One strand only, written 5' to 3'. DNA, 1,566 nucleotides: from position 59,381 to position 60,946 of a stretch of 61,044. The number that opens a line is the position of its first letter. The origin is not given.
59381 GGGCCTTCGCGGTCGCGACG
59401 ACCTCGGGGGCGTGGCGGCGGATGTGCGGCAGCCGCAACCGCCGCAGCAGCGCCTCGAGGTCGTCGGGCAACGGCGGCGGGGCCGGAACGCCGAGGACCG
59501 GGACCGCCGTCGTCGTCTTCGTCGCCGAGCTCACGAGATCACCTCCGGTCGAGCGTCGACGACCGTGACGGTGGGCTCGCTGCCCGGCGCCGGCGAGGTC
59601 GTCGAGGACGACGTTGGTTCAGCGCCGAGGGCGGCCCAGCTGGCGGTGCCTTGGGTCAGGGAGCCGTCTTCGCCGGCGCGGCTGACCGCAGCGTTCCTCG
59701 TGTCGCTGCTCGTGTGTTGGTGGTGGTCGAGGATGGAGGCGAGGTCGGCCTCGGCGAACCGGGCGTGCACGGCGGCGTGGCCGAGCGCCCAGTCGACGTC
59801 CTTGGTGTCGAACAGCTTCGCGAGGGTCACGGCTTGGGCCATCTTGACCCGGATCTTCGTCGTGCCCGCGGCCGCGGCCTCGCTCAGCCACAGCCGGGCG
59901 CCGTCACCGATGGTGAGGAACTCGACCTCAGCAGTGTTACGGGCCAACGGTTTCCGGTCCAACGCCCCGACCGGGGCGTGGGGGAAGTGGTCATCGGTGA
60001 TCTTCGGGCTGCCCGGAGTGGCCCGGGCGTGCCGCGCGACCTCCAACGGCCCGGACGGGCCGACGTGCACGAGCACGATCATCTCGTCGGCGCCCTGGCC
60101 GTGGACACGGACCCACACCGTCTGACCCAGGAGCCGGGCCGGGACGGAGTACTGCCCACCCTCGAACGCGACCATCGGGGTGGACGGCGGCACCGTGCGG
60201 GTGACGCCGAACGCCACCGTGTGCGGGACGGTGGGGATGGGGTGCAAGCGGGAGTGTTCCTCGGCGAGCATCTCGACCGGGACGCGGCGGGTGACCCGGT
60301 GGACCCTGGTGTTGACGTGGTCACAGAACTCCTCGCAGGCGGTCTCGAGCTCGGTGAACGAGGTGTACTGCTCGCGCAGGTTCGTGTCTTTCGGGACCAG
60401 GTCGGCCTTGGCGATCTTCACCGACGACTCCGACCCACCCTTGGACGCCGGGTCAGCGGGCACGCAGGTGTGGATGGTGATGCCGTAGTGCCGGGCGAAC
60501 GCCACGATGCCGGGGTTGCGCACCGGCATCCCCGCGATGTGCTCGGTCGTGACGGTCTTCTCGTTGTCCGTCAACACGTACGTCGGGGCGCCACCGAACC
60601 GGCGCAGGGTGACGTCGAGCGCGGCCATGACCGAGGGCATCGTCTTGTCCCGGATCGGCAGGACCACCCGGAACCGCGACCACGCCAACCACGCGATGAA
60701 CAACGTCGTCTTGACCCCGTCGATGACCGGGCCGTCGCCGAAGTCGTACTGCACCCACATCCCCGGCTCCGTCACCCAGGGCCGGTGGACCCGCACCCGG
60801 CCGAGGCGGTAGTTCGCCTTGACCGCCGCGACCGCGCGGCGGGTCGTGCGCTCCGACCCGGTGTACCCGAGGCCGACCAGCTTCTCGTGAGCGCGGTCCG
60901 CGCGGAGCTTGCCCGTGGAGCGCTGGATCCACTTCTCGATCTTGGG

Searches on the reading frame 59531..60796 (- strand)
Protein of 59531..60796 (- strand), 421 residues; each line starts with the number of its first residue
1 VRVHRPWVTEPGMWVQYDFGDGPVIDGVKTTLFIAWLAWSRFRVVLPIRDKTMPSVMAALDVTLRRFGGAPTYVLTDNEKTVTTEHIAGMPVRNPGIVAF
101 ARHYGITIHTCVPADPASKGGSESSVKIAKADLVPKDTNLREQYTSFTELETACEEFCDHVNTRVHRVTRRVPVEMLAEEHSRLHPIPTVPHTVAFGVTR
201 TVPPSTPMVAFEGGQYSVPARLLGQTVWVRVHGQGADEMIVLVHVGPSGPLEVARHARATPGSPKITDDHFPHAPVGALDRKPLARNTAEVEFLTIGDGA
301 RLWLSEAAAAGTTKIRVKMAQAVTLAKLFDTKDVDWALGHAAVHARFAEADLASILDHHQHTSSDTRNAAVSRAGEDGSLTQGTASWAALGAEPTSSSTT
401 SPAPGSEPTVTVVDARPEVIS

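Call 51: search_protein_families(library=pfam, proteins=[window:59531-60796:-], max_evalue=0.001)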
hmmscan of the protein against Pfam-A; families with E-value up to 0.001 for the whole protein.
window:59531-60796:- (421 aa): 2 families
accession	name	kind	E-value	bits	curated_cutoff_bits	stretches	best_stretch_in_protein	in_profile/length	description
PF00665.32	rve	-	3.6e-09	37.2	32.6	1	9-116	2-102/102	Integrase core domain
PF22483.2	Mu-transpos_C_2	-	8.9e-08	32.2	27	1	188-260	2-65/73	Mu transposase, C-terminal domain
